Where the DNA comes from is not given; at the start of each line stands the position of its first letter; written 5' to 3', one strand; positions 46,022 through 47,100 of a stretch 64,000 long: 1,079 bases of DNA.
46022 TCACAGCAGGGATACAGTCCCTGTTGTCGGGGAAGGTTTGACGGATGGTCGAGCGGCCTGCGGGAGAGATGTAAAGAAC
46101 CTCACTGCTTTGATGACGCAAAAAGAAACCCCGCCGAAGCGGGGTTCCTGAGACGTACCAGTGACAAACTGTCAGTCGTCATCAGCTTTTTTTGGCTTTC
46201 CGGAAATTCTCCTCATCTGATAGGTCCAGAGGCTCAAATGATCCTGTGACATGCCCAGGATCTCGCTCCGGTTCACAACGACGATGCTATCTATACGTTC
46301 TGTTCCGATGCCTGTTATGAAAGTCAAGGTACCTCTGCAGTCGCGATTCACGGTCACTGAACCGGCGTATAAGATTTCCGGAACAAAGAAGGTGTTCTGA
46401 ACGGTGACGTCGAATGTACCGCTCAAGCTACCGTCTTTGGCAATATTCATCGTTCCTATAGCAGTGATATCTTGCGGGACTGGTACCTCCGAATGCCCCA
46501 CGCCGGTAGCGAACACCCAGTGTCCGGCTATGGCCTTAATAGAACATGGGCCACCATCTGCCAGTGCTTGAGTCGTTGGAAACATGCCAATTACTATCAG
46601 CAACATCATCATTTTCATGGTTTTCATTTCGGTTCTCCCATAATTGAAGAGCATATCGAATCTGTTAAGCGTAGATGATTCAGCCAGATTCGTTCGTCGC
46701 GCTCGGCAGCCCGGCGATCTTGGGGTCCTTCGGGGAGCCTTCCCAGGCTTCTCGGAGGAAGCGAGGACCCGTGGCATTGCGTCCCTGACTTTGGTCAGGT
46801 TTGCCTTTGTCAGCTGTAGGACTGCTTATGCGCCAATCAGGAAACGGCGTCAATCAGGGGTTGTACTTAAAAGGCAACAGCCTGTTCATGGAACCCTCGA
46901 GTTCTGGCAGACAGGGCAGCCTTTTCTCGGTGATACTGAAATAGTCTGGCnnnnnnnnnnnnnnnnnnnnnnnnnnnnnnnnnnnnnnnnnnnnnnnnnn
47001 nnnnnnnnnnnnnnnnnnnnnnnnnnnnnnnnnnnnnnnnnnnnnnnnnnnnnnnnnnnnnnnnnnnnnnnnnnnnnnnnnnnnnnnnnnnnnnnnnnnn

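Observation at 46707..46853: GEMM-I (c-di-GMP-I class) riboswitch-like leader controlling an uncharacterised secreted protein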

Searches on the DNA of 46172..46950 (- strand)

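Call 3: search_rna_families(source=window, start=46550, end=46950, threshold=evalue, max_evalue=10, show_alignments=5)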
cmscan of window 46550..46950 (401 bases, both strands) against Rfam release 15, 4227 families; matches with E-value up to 10: 4.
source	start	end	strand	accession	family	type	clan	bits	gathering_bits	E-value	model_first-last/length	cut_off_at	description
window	46701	46814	-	RF03167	c-di-GMP-I-GGC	Cis-reg; riboswitch;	CL00126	60.8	59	4.3e-14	1-80/80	no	c-di-GMP-I-GGC riboswitch aptamer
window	46727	46762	+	RF03766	mir-3155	Gene; miRNA;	-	17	70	0.82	1-56/56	no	mir-3155 microRNA precursor family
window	46690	46760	+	RF01740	gyrA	Cis-reg;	-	14.5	45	1.1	1-88/88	no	gyrA RNA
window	46718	46797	+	RF01518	pRNA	Gene;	-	14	34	5.8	1-90/90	no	NoRC associated RNA, pRNA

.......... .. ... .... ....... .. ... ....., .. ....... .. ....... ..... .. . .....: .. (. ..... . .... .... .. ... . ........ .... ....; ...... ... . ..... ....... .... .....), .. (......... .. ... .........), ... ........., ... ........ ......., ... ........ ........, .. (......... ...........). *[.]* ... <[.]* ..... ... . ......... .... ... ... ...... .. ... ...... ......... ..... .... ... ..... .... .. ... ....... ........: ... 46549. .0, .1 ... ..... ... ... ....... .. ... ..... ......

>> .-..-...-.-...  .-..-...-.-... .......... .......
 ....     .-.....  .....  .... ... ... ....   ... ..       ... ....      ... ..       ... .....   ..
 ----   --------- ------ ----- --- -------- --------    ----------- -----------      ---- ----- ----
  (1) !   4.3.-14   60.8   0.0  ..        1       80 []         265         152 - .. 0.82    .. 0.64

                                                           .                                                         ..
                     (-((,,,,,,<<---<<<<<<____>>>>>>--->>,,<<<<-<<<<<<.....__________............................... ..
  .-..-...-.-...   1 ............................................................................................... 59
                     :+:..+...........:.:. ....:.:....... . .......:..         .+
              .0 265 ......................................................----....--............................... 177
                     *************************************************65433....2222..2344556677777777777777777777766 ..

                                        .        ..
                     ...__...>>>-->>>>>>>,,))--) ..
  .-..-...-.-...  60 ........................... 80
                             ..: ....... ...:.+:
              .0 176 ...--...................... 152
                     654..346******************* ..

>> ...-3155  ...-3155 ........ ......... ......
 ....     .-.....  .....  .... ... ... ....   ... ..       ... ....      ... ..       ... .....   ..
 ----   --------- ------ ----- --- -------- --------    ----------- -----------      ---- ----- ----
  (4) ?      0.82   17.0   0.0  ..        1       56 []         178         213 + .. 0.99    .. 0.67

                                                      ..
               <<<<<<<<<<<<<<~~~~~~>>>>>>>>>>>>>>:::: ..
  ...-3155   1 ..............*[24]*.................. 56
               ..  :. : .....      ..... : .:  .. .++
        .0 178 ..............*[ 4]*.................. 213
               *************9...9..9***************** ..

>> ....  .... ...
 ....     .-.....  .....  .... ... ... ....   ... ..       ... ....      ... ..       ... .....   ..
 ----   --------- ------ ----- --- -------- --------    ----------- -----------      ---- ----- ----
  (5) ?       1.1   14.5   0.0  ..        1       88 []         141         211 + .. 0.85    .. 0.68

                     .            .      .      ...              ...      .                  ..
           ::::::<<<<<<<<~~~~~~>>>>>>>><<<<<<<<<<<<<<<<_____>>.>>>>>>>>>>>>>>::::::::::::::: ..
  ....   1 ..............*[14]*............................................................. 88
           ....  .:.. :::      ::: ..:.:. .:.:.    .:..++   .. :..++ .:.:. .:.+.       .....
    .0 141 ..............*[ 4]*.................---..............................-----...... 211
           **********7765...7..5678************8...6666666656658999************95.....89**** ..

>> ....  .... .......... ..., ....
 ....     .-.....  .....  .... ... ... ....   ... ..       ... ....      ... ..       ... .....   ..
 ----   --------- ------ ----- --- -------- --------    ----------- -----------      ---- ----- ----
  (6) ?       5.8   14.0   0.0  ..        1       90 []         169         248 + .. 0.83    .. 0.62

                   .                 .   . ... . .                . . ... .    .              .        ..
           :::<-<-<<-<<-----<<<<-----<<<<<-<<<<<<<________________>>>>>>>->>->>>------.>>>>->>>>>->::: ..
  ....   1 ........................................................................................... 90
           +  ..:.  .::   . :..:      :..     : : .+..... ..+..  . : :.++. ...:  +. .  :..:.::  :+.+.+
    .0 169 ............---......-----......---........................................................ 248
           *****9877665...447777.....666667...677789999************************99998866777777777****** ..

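Call 12: search_rna_families(sources=[L001, L002, L003, L004, L005, L006, L007, L008, L009, L010, L011, L012, L013, L014, L015, L016, L017, L018, L019, L020], threshold=gathering, show_alignments=0)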
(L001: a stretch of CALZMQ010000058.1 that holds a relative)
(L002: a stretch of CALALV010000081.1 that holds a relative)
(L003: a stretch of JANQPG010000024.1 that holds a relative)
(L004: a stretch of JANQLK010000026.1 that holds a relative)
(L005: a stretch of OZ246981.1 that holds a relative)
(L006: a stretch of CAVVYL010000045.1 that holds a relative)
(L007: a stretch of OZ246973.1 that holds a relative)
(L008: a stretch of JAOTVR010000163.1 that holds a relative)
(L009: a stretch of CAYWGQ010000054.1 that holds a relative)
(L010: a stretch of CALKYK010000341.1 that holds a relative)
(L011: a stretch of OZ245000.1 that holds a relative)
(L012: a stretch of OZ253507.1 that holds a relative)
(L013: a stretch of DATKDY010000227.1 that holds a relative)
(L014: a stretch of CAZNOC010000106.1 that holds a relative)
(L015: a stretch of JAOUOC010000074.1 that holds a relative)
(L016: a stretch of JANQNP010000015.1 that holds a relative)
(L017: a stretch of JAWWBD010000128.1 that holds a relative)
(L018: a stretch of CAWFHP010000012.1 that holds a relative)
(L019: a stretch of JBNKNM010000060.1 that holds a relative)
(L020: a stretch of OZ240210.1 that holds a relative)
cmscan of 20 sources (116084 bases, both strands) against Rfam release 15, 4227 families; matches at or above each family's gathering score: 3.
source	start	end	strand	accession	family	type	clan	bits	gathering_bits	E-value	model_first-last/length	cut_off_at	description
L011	2276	2647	-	RF00023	tmRNA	Gene;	CL00001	228.3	47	8.4e-92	1-374/374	no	transfer-messenger RNA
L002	2118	2190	+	RF00005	tRNA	Gene; tRNA;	CL00001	71.6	29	2e-13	1-71/71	no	tRNA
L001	60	173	+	RF03167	c-di-GMP-I-GGC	Cis-reg; riboswitch;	CL00126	67.8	59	1.3e-13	1-80/80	no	c-di-GMP-I-GGC riboswitch aptamer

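Call 40: build_rna_model(alignment_id=A2, structure=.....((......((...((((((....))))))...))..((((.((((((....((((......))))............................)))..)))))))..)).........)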
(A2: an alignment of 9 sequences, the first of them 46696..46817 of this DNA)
Model R1 built from alignment A2 (9 sequences, 123 columns); structure: as given.
model positions 122; base pairs 24; branch points 1; effective number of sequences 1.16; information 0.589 bits per position. Calibrated on 0.2 Mb of random sequence (short: E-values are rough).
structure used (alignment columns):
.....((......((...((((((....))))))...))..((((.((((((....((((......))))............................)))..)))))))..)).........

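Call 41: search_with_rna_model(model_id=R1, sources=[window, L001, L002, L003, L004, L005, L006, L007, L008, L009, L010, L011, L012, L013, L014, L015, L016, L017, L018, L019, L020, L021, L022, L023, L024, L025, L026, L027, L028, L029, L030, L031, L032, L033, L034, L035, L036, L037, L038, L039, L040, L041, L042, L043, L044, L045, L046, L047, L048, L049, L050, L051, L052, L053, L054, L055, L056, L057, L058, L059, L060, L061, L062, L063, L064, L065, L066, L067, L068, L069, L070, L071, L072, L073, L074, L075, L076, L077, L078, L079, L080, L081, L082, L083, L084, L085, L086, L087, L088, L089, L090, L091, L092, L093, L094, L095, L096, L097, L098, L099], max_evalue=10)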
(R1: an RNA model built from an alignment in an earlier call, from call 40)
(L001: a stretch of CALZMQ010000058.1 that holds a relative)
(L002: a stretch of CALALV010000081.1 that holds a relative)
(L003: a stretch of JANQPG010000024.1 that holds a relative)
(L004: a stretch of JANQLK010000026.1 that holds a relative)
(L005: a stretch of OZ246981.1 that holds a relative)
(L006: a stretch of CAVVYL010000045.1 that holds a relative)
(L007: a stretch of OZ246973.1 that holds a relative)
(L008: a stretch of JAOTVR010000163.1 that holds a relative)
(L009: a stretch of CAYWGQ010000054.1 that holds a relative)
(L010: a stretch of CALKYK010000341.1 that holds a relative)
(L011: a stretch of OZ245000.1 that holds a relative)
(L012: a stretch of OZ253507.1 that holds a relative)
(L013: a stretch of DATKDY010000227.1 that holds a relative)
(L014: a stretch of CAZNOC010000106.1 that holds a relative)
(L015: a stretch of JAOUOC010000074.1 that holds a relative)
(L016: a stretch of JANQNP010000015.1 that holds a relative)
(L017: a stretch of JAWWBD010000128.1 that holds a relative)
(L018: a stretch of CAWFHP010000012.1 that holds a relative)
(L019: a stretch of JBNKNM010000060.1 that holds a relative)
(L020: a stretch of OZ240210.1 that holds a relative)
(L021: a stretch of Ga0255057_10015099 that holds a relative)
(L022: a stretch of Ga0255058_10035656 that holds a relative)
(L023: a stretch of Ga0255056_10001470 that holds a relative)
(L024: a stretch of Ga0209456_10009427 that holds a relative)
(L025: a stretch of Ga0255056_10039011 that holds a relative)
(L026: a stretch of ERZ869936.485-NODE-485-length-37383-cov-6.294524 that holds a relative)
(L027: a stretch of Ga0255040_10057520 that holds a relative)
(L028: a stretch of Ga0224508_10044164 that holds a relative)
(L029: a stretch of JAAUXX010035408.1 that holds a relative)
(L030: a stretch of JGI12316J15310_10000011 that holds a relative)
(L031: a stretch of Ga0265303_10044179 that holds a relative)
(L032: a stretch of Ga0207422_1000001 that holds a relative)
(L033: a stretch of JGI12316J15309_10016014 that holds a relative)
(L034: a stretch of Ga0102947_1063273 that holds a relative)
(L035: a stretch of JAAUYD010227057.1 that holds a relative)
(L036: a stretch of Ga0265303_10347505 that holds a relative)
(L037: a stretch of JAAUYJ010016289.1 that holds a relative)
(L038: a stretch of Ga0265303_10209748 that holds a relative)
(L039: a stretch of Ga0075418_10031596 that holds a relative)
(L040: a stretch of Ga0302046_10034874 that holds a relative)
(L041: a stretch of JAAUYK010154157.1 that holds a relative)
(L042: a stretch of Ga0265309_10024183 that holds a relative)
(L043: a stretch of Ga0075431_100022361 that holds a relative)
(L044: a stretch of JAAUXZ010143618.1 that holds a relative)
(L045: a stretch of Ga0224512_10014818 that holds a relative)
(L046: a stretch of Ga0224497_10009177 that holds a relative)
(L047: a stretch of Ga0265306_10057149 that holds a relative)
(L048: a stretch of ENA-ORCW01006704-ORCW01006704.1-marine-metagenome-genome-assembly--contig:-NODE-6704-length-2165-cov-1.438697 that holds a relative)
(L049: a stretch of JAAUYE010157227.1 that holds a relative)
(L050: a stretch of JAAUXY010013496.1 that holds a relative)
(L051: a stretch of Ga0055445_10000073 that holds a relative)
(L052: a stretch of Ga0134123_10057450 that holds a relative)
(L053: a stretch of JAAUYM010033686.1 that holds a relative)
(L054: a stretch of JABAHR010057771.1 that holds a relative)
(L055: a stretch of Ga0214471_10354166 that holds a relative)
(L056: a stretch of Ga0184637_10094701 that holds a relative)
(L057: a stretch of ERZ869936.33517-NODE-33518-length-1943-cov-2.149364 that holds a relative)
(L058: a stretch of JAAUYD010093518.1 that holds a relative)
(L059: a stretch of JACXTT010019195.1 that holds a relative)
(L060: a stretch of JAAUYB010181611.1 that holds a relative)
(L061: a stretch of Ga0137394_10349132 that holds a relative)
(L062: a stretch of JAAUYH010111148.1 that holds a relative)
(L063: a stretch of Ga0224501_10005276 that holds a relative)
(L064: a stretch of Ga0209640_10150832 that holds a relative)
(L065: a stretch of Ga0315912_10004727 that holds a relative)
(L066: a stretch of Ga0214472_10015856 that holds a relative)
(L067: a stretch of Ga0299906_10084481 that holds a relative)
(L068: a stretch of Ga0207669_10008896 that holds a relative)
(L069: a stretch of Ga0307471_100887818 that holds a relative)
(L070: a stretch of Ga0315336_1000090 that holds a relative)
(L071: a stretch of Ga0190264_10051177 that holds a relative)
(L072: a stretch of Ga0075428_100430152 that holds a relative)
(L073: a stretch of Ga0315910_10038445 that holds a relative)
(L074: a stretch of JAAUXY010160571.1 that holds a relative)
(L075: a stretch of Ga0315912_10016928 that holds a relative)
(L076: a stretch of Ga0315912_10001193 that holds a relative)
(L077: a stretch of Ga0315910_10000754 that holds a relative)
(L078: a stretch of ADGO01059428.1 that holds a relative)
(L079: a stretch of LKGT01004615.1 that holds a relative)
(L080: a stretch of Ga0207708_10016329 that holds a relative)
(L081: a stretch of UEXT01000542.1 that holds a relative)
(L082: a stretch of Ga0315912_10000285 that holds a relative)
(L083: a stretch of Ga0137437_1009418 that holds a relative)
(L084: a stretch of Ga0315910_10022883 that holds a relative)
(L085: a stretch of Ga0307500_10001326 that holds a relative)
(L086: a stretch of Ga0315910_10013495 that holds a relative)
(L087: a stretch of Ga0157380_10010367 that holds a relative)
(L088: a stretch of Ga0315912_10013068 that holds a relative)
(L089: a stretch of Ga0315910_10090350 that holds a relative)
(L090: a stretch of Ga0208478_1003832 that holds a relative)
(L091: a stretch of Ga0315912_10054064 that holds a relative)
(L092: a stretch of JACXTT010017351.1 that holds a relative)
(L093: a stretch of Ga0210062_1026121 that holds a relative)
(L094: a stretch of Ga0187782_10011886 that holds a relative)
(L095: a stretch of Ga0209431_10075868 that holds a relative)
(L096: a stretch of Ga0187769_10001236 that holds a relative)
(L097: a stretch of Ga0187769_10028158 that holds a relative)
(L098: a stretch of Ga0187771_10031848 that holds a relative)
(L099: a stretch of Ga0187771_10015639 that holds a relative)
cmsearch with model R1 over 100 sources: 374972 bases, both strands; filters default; matches with E-value up to 10: 21.
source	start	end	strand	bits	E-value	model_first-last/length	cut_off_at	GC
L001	57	178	+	147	3.2e-37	1-122/122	no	0.59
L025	266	387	+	145.9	6.4e-37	1-122/122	no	0.62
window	46696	46817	-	142.7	4.7e-36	1-122/122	no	0.64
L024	1313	1434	+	142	7e-36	1-122/122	no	0.58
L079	723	843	+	136.1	2.9e-34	1-122/122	no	0.6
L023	1290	1410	+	134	1e-33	1-122/122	no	0.62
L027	695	815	+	128.7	2.8e-32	1-122/122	no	0.6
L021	1290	1410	+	127.3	6.9e-32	1-122/122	no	0.6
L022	122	242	+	127.3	6.9e-32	1-122/122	no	0.6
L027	1317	1407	-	24.2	0.00053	1-122/122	no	0.57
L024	1342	1453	-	15.3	0.13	1-122/122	no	0.59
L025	309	372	-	13.1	0.52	44-108/122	no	0.67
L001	86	197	-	12.5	0.75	1-122/122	no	0.61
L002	142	247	-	12.4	0.83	1-122/122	no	0.69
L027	745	793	-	12.3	0.87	51-100/122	no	0.57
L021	1318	1413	-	10.4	2.9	1-122/122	no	0.62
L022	150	245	-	10.4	2.9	1-122/122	no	0.62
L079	751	885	-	10.4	2.9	1-122/122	no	0.61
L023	1319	1439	-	10.2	3.3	1-122/122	no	0.64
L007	1062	1120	-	9.9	3.9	48-105/122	no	0.66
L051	2255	2324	+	9.4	5.1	1-122/122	no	0.59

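Call 46: search_rna_families(sources=[L101, L021, L023, L024, L025, L027, L079], threshold=evalue, max_evalue=0.001, show_alignments=3)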
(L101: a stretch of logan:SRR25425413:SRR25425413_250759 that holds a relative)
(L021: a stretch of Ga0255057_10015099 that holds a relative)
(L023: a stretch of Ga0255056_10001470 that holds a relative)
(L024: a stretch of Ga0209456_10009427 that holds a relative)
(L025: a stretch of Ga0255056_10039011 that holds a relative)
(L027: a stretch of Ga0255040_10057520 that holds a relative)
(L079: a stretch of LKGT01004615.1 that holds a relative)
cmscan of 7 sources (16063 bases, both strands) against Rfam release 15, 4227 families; matches with E-value up to 0.001: 7.
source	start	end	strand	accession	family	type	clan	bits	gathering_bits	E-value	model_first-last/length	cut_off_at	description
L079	726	838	+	RF03167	c-di-GMP-I-GGC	Cis-reg; riboswitch;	CL00126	75.8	59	8.6e-17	1-80/80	no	c-di-GMP-I-GGC riboswitch aptamer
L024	1316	1429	+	RF03167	c-di-GMP-I-GGC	Cis-reg; riboswitch;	CL00126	64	59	2.1e-13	1-80/80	no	c-di-GMP-I-GGC riboswitch aptamer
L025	269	382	+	RF03167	c-di-GMP-I-GGC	Cis-reg; riboswitch;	CL00126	62.9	59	4.4e-13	1-80/80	no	c-di-GMP-I-GGC riboswitch aptamer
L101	309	422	+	RF03167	c-di-GMP-I-GGC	Cis-reg; riboswitch;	CL00126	61.9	59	8.7e-13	1-80/80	no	c-di-GMP-I-GGC riboswitch aptamer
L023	1293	1405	+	RF03167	c-di-GMP-I-GGC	Cis-reg; riboswitch;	CL00126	61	59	1.6e-12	1-80/80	no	c-di-GMP-I-GGC riboswitch aptamer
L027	698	810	+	RF03167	c-di-GMP-I-GGC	Cis-reg; riboswitch;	CL00126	44.4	59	9.2e-08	1-80/80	no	c-di-GMP-I-GGC riboswitch aptamer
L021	1293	1405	+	RF03167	c-di-GMP-I-GGC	Cis-reg; riboswitch;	CL00126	43.8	59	1.3e-07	1-80/80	no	c-di-GMP-I-GGC riboswitch aptamer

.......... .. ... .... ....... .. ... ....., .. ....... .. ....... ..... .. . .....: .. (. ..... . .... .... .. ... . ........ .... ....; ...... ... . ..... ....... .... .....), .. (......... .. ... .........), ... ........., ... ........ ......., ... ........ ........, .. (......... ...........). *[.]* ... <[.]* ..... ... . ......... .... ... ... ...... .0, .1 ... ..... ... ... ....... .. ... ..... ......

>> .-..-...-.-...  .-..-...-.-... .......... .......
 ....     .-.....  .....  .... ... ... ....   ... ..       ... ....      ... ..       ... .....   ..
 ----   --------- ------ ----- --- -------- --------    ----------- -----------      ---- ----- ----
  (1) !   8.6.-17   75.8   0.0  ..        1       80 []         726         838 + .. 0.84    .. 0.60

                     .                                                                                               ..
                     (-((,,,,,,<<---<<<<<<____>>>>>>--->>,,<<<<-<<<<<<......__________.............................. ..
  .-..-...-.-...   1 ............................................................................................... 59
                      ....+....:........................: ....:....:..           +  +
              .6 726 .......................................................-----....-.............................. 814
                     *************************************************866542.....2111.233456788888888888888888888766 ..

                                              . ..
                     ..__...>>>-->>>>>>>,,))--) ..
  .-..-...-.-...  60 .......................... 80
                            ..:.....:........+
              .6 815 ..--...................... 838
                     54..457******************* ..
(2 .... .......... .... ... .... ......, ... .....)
